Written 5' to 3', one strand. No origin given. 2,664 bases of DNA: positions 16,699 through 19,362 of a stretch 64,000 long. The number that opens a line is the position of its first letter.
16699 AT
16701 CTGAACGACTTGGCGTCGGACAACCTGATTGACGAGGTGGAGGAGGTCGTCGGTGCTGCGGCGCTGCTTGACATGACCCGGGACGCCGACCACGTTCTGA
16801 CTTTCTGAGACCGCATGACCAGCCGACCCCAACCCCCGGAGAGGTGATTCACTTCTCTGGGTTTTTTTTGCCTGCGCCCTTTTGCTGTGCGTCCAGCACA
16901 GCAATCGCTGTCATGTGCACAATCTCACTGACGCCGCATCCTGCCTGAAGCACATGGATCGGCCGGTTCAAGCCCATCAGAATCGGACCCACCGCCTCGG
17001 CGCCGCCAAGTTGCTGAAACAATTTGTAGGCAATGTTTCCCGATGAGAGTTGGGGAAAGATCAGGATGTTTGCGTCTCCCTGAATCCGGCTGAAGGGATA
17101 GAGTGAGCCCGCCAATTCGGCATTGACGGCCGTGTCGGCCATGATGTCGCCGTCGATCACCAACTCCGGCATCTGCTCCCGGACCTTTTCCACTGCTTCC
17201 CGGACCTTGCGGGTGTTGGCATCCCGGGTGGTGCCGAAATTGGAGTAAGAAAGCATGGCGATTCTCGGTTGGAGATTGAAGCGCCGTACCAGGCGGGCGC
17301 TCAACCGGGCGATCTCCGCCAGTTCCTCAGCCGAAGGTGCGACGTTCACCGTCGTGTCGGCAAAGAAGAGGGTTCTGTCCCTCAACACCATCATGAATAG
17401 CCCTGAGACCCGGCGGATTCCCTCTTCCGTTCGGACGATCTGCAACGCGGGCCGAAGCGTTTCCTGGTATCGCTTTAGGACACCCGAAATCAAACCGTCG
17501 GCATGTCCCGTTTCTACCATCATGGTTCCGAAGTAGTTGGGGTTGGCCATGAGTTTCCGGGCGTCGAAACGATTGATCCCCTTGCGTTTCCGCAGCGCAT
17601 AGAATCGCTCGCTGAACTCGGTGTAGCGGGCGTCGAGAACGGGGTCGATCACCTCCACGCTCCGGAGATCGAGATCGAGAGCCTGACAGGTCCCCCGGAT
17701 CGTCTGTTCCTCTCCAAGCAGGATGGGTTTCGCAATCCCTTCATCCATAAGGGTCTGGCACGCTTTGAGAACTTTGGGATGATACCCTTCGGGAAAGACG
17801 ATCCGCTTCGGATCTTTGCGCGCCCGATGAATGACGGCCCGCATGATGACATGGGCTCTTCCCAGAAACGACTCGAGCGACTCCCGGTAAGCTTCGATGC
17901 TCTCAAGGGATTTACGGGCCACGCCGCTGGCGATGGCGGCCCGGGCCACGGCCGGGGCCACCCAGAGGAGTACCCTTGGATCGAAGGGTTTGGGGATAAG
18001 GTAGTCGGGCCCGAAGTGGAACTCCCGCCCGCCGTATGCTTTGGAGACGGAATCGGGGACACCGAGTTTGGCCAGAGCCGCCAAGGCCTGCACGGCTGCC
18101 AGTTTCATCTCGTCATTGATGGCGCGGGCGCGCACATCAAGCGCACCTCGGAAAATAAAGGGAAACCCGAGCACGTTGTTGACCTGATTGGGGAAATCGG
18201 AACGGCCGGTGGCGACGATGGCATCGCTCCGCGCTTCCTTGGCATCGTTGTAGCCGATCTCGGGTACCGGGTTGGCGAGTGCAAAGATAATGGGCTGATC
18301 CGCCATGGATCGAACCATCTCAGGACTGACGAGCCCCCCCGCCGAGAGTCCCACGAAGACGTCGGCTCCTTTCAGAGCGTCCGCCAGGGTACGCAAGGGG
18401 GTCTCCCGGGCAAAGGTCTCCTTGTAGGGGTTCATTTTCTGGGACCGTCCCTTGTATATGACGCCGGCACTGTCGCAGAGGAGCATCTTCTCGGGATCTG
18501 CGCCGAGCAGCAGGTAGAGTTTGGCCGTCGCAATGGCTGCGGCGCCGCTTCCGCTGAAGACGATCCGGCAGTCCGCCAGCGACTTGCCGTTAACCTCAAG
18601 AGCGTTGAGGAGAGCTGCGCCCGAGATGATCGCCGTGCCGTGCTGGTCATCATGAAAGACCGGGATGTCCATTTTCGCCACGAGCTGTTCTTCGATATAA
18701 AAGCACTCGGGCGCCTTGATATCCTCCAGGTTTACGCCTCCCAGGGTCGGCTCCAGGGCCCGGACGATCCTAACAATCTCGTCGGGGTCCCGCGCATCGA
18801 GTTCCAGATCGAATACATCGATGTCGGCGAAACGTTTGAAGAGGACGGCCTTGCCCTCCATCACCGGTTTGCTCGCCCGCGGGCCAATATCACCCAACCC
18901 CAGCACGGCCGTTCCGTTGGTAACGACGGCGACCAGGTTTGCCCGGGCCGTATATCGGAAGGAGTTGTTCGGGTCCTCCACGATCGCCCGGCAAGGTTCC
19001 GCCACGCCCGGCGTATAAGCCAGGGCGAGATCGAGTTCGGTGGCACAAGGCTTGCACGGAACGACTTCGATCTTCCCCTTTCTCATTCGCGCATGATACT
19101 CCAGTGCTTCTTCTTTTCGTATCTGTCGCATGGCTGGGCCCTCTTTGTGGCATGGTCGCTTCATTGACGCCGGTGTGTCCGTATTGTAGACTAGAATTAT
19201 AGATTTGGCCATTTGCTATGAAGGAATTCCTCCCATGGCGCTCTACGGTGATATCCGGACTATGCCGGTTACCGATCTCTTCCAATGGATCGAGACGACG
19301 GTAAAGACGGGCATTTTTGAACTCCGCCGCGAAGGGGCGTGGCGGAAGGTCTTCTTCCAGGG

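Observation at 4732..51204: Family of MITE-like miniature inverted-repeat elements: seven copies in 64 kb, including minimal hairpin-only versions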

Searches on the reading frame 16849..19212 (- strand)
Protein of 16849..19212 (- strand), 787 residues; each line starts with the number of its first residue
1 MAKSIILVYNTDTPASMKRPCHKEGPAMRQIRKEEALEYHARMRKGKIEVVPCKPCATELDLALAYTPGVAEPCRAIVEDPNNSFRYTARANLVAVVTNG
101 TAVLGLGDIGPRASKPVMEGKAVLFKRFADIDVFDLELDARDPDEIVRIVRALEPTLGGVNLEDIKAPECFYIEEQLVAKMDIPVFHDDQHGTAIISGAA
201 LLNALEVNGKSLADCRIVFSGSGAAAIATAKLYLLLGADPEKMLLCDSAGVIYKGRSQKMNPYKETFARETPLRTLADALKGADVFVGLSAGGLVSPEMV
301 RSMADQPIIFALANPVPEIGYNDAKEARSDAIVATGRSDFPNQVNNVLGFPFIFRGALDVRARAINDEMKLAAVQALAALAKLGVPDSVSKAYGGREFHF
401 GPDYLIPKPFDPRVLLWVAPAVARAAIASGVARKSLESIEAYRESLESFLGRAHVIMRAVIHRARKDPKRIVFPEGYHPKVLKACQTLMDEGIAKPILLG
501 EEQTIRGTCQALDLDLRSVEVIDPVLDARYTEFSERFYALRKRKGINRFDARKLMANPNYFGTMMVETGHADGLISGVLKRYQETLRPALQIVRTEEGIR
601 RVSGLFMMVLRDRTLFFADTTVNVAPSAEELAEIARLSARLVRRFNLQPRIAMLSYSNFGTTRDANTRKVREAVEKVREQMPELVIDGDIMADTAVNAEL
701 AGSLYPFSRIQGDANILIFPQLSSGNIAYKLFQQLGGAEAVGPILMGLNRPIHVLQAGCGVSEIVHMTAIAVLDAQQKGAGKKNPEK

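Call 19: search_protein_families(library=pfam, proteins=[window:16849-19212:-])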
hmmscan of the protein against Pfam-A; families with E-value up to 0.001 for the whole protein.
window:16849-19212:- (787 aa): 3 families
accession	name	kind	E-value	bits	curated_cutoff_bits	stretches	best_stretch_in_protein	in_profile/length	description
PF01515.24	PTA_PTB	-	1.4e-112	376.6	24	1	456-772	2-319/319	Phosphate acetyl/butaryl transferase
PF00390.24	malic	-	7.8e-29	101.2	23.1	1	46-177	2-181/182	Malic enzyme, N-terminal domain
PF03949.21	Malic_M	-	5.7e-19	68.9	23.5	1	192-382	3-226/258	Malic enzyme, NAD binding domain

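Call 20: find_encoding_contigs(protein=window:16849-19212:-, flank=2000, max_places=4)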
Protein window:16849-19212:- (787 aa): no gene with exactly this product is on record in the collection.
